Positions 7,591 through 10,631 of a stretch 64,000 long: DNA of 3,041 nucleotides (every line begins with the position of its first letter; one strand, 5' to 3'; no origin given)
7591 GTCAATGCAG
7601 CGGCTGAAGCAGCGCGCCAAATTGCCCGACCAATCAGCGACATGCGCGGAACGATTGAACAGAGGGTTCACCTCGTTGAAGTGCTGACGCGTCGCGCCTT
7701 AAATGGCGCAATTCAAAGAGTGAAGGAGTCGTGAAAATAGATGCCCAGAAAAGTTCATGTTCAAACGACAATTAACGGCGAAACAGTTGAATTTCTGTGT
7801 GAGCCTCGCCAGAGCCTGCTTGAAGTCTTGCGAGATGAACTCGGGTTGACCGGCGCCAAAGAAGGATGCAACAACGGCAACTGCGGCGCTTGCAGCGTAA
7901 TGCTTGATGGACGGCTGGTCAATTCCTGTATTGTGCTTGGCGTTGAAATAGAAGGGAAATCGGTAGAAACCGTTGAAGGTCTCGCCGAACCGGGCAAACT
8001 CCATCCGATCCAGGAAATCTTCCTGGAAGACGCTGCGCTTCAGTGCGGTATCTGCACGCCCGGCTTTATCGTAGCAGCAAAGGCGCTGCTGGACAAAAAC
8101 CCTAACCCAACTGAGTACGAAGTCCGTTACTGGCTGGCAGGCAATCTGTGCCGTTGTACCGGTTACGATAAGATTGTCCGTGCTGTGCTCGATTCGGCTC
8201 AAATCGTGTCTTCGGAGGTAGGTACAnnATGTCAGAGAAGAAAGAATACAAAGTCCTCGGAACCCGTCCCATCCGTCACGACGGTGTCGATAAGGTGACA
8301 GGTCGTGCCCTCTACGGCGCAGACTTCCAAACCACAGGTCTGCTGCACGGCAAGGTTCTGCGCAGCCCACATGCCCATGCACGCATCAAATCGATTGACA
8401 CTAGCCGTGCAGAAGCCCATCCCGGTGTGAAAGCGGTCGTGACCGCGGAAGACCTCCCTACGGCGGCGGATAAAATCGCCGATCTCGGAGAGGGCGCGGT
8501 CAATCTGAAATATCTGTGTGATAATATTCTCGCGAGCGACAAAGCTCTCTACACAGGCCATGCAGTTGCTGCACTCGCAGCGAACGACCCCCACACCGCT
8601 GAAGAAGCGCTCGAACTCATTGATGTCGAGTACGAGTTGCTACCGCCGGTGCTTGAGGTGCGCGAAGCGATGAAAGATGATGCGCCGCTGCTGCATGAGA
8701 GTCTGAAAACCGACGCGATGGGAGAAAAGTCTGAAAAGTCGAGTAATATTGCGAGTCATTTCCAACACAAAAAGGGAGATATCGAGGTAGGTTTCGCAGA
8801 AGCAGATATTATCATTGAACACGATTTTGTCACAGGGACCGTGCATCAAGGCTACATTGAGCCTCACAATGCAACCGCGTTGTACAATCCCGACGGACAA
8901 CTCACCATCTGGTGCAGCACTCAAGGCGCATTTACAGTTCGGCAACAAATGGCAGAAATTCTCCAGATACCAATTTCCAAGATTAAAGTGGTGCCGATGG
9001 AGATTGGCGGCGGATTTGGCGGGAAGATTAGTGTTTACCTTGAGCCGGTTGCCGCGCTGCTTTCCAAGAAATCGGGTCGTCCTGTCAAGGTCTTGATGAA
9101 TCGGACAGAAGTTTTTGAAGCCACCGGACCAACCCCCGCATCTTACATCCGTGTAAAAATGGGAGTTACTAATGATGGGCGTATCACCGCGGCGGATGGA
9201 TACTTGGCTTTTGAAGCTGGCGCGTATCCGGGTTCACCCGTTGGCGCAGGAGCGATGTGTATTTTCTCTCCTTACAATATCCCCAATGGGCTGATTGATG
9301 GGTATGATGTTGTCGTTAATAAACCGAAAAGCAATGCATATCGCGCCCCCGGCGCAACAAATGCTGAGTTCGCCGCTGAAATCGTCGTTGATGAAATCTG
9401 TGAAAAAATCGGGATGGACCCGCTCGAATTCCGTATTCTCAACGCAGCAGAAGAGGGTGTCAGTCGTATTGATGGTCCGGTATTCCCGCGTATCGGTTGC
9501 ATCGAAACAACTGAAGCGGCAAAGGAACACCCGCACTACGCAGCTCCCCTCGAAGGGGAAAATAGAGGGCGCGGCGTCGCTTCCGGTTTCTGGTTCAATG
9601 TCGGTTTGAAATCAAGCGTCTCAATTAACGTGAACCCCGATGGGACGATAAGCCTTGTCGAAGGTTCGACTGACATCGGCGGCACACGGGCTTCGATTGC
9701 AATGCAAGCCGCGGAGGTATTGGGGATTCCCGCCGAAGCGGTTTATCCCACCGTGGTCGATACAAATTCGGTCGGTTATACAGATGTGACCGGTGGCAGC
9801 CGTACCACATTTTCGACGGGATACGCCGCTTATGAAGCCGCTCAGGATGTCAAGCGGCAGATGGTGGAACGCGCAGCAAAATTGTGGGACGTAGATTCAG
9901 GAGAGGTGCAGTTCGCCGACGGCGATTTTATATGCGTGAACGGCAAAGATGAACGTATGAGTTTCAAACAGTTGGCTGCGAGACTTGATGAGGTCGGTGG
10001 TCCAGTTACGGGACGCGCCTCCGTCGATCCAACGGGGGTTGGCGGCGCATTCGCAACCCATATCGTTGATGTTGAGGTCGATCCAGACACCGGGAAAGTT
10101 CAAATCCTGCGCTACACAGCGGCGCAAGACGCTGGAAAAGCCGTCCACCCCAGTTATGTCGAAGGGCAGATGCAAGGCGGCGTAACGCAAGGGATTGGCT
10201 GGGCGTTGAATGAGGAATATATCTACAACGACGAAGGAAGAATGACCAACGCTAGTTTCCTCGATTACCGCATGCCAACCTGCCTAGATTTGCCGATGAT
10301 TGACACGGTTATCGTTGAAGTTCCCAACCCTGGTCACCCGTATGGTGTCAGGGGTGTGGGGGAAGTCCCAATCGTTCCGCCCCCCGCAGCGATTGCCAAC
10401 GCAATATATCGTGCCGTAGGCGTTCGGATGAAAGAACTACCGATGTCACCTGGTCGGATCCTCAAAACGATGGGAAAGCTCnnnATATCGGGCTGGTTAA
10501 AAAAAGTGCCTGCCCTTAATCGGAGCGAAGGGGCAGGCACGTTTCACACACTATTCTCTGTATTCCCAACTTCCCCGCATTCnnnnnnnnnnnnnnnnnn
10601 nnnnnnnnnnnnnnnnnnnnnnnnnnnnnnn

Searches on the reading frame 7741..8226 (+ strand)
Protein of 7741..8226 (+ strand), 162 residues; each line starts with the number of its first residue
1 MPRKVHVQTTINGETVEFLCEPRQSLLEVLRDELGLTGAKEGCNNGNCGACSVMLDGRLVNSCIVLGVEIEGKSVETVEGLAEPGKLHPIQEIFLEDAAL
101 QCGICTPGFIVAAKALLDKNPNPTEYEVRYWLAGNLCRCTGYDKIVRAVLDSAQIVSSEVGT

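Call 46: search_protein_families(library=pfam, proteins=[window:7741-8226:+], max_evalue=0.0001)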
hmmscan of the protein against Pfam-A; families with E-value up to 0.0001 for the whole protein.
window:7741-8226:+ (162 aa): 2 families
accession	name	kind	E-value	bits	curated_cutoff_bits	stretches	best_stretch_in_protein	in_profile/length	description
PF01799.25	Fer2_2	-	7.3e-31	106.6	30.3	1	77-149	1-74/75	[2Fe-2S] binding domain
PF00111.32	Fer2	-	9e-09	35.6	21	1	10-58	2-51/77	2Fe-2S iron-sulfur cluster binding domain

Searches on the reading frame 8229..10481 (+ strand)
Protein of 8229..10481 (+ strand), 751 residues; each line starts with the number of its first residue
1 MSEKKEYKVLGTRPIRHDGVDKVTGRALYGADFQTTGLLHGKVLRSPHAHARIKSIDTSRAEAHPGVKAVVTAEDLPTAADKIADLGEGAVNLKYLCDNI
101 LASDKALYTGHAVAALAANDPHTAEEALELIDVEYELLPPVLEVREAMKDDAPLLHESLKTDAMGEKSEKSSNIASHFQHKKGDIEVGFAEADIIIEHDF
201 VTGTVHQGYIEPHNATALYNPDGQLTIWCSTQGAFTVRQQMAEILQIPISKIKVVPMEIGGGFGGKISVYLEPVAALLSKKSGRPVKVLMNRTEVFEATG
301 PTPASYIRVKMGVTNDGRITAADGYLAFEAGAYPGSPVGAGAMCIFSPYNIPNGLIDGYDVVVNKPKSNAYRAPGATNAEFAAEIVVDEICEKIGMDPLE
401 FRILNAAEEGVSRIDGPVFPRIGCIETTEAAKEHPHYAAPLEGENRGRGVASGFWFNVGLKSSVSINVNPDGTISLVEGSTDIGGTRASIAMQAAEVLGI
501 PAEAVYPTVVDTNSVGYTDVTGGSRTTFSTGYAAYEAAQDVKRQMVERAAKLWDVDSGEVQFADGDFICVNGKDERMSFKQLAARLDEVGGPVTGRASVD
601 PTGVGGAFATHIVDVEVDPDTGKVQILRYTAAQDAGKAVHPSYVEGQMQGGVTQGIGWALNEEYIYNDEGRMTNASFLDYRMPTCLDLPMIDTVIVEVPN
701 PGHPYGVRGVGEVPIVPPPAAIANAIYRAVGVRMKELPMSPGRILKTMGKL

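Call 46: search_protein_families(library=pfam, proteins=[window:8229-10481:+], max_evalue=0.0001)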
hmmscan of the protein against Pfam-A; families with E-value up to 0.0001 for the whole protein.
window:8229-10481:+ (751 aa): 3 families
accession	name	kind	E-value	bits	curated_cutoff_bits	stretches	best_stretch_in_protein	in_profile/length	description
PF02738.23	MoCoBD_1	-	5e-69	232.5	27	1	170-405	5-243/244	Molybdopterin cofactor-binding domain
PF20256.3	MoCoBD_2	-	2.4e-66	224.6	27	1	442-689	20-283/283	Molybdopterin cofactor-binding domain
PF01315.27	Ald_Xan_dh_C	-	3.4e-29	101.8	31.3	1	24-138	1-109/110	Aldehyde oxidase and xanthine dehydrogenase, a/b hammerhead domain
